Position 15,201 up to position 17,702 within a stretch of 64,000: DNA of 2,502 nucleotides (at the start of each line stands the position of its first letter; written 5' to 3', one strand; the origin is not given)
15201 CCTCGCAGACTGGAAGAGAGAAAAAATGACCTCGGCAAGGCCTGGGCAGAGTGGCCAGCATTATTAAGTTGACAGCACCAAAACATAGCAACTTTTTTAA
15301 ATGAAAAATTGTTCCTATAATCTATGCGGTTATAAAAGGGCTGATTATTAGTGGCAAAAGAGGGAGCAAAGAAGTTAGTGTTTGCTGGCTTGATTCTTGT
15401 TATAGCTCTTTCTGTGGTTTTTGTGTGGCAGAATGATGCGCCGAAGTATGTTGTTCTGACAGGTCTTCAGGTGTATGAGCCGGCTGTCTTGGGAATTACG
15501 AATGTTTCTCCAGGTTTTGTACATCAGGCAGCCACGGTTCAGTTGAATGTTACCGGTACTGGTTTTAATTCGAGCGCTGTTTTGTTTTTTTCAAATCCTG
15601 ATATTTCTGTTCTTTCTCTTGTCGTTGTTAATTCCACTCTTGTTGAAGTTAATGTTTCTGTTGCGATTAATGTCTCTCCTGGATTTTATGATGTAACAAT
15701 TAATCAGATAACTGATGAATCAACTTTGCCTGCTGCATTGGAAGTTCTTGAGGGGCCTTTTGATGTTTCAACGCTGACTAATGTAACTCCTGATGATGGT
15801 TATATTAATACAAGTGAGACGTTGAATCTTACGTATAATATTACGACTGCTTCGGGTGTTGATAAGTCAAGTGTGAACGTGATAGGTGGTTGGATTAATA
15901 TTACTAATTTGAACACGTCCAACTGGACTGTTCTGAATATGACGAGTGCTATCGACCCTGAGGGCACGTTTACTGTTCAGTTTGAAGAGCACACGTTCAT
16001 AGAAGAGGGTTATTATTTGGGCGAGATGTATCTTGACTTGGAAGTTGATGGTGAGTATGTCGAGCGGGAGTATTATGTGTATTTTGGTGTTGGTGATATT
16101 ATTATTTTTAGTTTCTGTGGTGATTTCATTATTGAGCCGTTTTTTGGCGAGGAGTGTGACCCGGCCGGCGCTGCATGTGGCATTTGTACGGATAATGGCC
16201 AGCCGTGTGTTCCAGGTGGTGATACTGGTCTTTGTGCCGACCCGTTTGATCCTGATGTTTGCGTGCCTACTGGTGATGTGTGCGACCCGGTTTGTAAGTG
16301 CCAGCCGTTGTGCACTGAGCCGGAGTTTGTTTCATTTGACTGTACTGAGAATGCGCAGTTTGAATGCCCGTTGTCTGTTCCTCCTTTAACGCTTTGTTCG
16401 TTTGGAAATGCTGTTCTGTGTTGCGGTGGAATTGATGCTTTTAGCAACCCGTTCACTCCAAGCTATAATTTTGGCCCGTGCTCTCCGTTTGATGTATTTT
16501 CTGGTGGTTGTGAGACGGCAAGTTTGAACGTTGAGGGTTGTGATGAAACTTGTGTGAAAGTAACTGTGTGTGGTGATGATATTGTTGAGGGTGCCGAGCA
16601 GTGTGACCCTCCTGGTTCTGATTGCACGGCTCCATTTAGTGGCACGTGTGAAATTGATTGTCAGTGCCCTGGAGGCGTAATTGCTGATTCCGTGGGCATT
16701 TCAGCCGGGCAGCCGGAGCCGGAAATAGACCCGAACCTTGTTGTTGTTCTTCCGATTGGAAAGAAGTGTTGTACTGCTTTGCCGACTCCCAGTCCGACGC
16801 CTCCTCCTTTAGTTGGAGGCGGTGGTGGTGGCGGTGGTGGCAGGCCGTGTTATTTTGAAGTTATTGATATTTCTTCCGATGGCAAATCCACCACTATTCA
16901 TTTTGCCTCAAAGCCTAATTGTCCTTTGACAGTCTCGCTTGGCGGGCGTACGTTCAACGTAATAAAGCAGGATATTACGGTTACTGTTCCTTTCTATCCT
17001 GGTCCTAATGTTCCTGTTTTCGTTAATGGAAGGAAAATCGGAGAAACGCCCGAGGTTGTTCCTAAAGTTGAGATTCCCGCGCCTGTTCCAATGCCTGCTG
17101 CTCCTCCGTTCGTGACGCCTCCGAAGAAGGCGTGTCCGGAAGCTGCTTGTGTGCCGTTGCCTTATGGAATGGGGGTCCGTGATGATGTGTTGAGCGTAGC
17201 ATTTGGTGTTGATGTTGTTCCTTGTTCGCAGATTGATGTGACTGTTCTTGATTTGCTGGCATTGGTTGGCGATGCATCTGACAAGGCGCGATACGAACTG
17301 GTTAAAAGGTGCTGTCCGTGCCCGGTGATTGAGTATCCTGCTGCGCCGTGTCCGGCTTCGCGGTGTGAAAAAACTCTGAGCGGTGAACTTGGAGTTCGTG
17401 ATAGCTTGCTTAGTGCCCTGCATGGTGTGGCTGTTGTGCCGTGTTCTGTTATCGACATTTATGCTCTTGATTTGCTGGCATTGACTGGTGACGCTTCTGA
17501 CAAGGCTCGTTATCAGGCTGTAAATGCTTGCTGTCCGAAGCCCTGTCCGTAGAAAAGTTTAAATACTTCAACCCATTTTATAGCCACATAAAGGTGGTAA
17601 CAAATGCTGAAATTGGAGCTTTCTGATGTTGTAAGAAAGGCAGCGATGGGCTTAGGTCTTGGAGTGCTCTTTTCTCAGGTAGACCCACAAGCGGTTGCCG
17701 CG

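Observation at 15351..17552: Surface protein combining an IPT/TIG-like domain, extreme N-glycosylation sequon density and Myxococcus-type Cys-rich repeats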

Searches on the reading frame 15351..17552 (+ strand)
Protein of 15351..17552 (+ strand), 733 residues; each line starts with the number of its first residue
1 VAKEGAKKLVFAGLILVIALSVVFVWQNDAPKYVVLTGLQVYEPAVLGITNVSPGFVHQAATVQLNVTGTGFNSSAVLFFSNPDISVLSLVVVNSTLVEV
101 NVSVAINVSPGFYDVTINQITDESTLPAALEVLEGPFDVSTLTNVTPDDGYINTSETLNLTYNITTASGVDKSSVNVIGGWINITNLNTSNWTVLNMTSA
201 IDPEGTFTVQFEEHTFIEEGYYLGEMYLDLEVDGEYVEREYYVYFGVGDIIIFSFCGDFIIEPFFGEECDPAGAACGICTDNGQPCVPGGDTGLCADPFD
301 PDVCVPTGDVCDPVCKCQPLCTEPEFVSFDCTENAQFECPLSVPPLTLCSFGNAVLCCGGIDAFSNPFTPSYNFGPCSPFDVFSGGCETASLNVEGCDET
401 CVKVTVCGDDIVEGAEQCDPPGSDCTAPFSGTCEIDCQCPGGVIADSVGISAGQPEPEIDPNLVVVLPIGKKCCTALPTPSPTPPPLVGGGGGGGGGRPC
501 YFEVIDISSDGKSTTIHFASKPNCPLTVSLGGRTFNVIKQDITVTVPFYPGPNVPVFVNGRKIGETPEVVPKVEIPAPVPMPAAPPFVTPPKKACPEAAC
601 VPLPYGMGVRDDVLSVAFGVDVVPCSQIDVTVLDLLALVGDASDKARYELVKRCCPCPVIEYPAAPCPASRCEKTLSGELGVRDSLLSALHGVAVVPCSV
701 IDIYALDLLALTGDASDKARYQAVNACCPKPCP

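Call 3: search_protein_families(library=pfam, proteins=[window:15351-17552:+], max_evalue=1)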
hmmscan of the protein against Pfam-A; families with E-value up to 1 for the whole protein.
window:15351-17552:+ (733 aa): 3 families
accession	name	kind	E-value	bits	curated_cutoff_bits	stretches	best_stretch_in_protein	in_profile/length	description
PF09099.16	Qn_am_d_aIII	-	0.011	16.5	22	1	50-121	5-73/82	Quinohemoprotein amine dehydrogenase, alpha subunit domain III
PF01367.25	5_3_exonuc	-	0.13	13.2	40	0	632-645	6-19/97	5'-3' exonuclease, C-terminal SAM fold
PF01344.31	Kelch_1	-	0.96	9.5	20.1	0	347-366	6-24/46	Kelch motif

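Call 4: search_protein_families(library=ncbifam, proteins=[window:15351-17552:+], max_evalue=1)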
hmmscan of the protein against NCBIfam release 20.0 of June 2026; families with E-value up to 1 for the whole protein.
window:15351-17552:+ (733 aa): 2 families
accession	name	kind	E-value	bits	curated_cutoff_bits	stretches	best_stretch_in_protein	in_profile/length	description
NF058597.1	CoaZ_rpt_PGGG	domain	0.0016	18.5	30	1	49-121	5-75/88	choice-of-anchor Z repeating domain-containing protein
TIGR03908.1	QH_alpha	equivalog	0.36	9.3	274.35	1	49-121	295-364/510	quinohemoprotein amine dehydrogenase subunit alpha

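Call 7: find_homologous_proteins(query=window:15351-17552:+, max_evalue=0.001)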
Query window:15351-17552:+ (733 aa): 5 proteins with E <= 0.001 among 8000 candidates.
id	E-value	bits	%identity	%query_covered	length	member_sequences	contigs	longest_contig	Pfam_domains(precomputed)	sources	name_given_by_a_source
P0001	0.0e+0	1687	100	100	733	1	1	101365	-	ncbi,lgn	ncbi:MAG: hypothetical protein QW165_00930 [Candidatus Woesearchaeota archaeon]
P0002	1.7e-253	861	57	98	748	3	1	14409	-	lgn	-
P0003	3.1e-60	222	51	35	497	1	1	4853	-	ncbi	-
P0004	5.3e-53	198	45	38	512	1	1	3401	-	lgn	-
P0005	6.2e-6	43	30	20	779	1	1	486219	PF15418.13,PF18962.8,PF01835.26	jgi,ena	-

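Call 16: find_encoding_contigs(protein=P0002, flank=10000, max_places=3)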
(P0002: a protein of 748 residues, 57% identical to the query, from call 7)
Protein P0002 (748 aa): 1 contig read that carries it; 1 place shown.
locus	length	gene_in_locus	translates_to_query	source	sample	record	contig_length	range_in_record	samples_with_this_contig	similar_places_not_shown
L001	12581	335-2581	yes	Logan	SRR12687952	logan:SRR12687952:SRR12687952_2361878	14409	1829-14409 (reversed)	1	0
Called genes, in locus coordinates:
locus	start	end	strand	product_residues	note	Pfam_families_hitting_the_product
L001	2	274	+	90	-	?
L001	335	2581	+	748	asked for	-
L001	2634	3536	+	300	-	-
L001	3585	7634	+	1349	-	-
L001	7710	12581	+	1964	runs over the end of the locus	-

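Call 17: search_protein_families(library=ncbifam, proteins=[P0002], max_evalue=10)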
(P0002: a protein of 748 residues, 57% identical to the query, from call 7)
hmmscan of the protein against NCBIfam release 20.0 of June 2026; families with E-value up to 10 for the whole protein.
P0002 (748 aa): 2 families
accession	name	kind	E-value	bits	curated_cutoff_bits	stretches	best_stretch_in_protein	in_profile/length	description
NF058597.1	CoaZ_rpt_PGGG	domain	0.00015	21.7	30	1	46-119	4-75/88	choice-of-anchor Z repeating domain-containing protein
TIGR02232.1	myxo_disulf_rpt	repeat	0.072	12.9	20.8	3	425-438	3-16/38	cysteine-rich acidic repeat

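Call 18: search_protein_families(library=pfam, proteins=[P0002, P0003, P0004], max_evalue=10)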
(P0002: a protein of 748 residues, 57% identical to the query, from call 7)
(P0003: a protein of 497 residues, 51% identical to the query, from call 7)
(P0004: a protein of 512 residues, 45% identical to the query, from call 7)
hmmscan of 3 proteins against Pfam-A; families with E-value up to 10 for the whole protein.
P0002 (748 aa): 2 families
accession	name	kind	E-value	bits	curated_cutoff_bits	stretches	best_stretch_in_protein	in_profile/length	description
PF13948.11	DUF4215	-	0.032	15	27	2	377-404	3-33/47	Domain of unknown function (DUF4215)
PF01367.25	5_3_exonuc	-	0.21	12.5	40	0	647-660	6-19/97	5'-3' exonuclease, C-terminal SAM fold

P0003 (497 aa): 2 families
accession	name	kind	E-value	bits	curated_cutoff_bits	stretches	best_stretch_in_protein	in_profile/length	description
PF02095.21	Extensin_1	-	0.014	15.7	105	1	403-470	9-119/171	Extensin-like protein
PF22214.1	Mec-4_10_cyt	-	1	10.1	27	0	240-260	14-32/61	Mechanosensory ion channel subunit mec-4/10 cytosolic domain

P0004 (512 aa): 0 families

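Call 24: find_encoding_contigs(protein=P0003, flank=10000, max_places=3)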
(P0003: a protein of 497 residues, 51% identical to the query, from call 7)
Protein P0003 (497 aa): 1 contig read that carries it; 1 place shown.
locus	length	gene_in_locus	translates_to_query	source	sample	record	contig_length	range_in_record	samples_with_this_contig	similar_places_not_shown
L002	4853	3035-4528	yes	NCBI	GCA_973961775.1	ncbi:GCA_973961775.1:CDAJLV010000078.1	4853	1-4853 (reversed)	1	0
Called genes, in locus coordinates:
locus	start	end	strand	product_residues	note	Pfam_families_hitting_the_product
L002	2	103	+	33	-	?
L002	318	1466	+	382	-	PF01142:TruD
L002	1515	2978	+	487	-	-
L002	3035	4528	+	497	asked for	-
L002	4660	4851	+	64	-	?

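Call 25: find_encoding_contigs(protein=P0004, flank=10000, max_places=3)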
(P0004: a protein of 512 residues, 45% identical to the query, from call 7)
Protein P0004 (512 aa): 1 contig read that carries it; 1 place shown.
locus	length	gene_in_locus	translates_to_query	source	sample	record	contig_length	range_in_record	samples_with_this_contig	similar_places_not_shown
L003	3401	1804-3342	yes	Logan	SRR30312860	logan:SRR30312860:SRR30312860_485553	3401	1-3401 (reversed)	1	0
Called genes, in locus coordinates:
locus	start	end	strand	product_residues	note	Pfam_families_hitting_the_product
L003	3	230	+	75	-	?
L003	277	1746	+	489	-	-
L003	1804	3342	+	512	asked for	-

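Call 27: predict_structure(alignment_id=A1)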
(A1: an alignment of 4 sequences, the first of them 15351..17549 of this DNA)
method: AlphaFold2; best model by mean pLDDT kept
length: 733 residues; sequences in the alignment: 4
mean_pLDDT: 39.0   pTM: 0.28
mean pLDDT of the five models: 39.0, 37.0, 36.0, 35.3, 34.6
residues with pLDDT >= 90: 12; 70-90: 63; 50-70: 57; < 50: 601
segments of 3 or more residues with pLDDT < 50: 1-9, 19-134, 249-713, 715-717, 730-733
pLDDT, mean of each block of 10 residues (from residue 1): 42 51 42 31 36 32 39 41 42 41 37 39 34 53 62 75 74 82 76 88 79 82 77 72 60 27 27 26 26 26 23 25 25 22 24 25 26 26 28 23 24 28 27 23 23 26 23 25 26 29 38 39 42 37 35 35 33 32 30 30 27 29 36 37 43 37 30 35 33 34 44 48 51 32
secondary structure, 60 per line:
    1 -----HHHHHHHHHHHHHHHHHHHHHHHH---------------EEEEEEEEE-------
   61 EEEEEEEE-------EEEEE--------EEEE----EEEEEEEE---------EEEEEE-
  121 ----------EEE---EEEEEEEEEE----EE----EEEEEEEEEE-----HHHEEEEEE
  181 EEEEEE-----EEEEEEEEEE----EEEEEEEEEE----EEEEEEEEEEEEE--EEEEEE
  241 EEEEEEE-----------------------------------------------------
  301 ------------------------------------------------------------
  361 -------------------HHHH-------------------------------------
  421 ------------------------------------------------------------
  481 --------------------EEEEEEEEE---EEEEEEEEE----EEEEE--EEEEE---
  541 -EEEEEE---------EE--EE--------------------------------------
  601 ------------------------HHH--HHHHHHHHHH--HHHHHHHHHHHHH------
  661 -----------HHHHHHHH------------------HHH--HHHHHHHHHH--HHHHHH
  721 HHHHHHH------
elements in order (helices of 4 or more, strands of 3 or more residues): H6-29 E45-53 E61-68 E76-80 E89-92 E97-104 E114-119 E131-133 E137-146 E157-166 E175-186 E192-201 E206-215 E220-232 E235-247 H380-383 E501-509 E513-521 E526-530 E533-537 E542-547 H630-639 H642-654 H672-679 H703-712 H715-727

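Call 28: search_protein_representatives(alignment_id=A2)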
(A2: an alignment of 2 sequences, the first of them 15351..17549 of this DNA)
Query: 2 sequences, 789 profile positions. Proteins with E-value up to 0.001 (for the whole library): 426; up to 1e-10: 113; up to 1e-30: 17. The best 150 are listed.
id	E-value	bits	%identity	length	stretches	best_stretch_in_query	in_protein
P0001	0.0e+00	1498.3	-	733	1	1-789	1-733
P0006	8.4e-88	312.2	-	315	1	20-255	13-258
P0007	3.8e-73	263.8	-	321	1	15-253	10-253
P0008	8.1e-71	256.1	-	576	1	14-254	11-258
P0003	1.6e-68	248.4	-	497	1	7-263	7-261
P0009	1.3e-65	238.9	-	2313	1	51-315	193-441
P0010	9.4e-61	222.8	-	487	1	11-254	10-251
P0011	1.1e-52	196.1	-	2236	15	50-141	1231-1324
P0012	1.4e-50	189.1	-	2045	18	42-147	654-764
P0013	6.8e-49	183.6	-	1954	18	54-141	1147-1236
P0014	3.2e-38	148.3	-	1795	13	42-138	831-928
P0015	1.1e-37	146.5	-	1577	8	51-124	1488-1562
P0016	9.1e-37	143.5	-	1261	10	40-141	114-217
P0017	1.0e-35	140.0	-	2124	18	53-138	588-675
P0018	2.1e-35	138.9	-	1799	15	46-125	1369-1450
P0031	1.2e-21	93.4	-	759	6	415-469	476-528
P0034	1.3e-20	90.1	-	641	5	411-477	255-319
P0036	3.6e-20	88.6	-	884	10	419-489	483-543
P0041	5.6e-19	84.6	-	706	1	629-785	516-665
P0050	4.2e-16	75.1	-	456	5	411-471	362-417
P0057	2.1e-15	72.8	-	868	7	410-471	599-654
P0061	1.1e-14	70.5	-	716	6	410-487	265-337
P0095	1.0e-11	60.6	-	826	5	410-477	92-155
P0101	2.6e-11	59.3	-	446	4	411-471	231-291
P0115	9.0e-11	57.5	-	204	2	416-469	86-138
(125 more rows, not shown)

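Call 29: search_protein_families(library=pfam, proteins=[P0006, P0008, P0009, P0011, P0031, P0034, P0036, P0041], max_evalue=0.01)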
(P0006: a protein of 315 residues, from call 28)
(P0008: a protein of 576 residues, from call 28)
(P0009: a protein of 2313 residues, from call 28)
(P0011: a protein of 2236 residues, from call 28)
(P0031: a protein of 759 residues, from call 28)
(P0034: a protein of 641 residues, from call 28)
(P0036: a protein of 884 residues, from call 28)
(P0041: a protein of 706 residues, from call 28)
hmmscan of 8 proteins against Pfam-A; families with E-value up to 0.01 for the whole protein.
P0006 (315 aa): 0 families

P0008 (576 aa): 0 families

P0009 (2313 aa): 1 family
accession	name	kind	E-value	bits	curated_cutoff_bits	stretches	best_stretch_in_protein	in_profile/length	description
PF11617.13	Cu-binding_MopE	-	1.9e-10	41.2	27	3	1188-1207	11-30/30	Putative metal-binding motif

P0011 (2236 aa): 3 families
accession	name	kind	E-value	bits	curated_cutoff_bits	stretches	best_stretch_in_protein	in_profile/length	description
PF01833.30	TIG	-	2.3e-38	130.5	20.9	10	1047-1134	1-82/84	IPT/TIG domain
PF09099.16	Qn_am_d_aIII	-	1.2e-37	128.6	22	5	1139-1213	1-69/82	Quinohemoprotein amine dehydrogenase, alpha subunit domain III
PF09087.17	Cyc-maltodext_N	-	5.6e-16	59.1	25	0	1526-1586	17-77/88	Cyclomaltodextrinase, N-terminal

P0031 (759 aa): 0 families

P0034 (641 aa): 4 families
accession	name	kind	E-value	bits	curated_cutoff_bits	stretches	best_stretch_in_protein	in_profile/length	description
PF13948.11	DUF4215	-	3.3e-10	40.5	27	0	197-216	14-33/47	Domain of unknown function (DUF4215)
PF00801.26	PKD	-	0.0012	19.3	23.5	1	128-199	9-79/80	PKD domain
PF17963.7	Big_9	-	0.0044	18.3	23.6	1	128-198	11-86/89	Bacterial Ig domain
PF22352.2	K319L-like_PKD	-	0.0088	16.5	27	0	130-199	7-83/84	K319L-like, PKD domain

P0036 (884 aa): 0 families

P0041 (706 aa): 1 family
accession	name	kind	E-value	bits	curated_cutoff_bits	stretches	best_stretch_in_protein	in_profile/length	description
PF13517.12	FG-GAP_3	-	2.2e-15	57.4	26.9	2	72-137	1-60/61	FG-GAP-like repeat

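Call 31: list_cluster_members(proteins=[P0041, P0006, P0007, P0008, P0009, P0011, P0012, P0031, P0034, P0036])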
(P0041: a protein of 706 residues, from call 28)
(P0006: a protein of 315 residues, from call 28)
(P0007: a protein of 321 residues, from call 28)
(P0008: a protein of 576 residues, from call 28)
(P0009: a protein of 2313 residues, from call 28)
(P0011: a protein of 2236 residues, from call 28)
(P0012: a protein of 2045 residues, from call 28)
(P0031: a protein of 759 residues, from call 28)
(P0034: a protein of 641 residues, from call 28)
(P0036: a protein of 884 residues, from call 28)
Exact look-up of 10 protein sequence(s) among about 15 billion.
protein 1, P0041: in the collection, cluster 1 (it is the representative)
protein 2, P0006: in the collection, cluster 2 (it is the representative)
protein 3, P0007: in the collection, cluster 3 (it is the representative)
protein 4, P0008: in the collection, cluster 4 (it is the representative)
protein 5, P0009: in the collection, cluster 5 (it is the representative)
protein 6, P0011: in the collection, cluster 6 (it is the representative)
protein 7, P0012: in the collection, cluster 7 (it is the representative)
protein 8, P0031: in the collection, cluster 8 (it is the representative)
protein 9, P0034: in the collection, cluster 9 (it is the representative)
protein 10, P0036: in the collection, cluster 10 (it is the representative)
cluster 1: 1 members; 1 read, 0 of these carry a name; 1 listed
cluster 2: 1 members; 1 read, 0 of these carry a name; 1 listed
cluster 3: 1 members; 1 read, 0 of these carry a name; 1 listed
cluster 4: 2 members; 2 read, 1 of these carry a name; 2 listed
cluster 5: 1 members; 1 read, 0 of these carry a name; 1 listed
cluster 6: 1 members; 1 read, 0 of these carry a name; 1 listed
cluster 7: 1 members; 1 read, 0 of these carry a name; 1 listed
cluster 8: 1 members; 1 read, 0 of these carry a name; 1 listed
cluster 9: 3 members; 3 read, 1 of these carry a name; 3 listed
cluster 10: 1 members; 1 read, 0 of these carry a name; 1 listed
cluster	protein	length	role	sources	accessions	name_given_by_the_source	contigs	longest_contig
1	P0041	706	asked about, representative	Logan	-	-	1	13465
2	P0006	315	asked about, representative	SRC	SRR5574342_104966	-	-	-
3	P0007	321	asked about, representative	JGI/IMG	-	-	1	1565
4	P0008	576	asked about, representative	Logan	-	-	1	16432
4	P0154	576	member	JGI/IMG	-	hypothetical protein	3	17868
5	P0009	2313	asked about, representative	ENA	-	-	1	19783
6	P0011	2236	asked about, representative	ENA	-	-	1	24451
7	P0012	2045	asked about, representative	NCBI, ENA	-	-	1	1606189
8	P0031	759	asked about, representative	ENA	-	-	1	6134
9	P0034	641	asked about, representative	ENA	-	-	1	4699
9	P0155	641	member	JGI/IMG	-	hypothetical protein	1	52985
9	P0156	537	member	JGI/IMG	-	-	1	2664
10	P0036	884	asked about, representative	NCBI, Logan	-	-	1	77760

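Call 33: find_encoding_contigs(protein=P0041, flank=10000, max_places=3)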
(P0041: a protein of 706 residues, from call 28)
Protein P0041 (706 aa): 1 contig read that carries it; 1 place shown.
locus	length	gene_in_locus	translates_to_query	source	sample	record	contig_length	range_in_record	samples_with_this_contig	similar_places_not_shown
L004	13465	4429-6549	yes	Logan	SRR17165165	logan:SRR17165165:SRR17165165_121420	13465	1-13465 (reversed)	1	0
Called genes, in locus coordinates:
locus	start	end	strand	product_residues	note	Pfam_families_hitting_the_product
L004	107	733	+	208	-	PF04264:YceI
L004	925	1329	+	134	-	-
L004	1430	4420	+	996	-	PF13229:Beta_helix, PF05048:NosD, PF13229:Beta_helix, PF05048:NosD, PF13229:Beta_helix (weak)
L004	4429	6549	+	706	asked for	PF13517:FG-GAP_3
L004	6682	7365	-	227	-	-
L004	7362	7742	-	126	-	-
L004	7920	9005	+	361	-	-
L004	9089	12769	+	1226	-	-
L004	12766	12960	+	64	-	-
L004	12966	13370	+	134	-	PF03703:bPH_2 (weak)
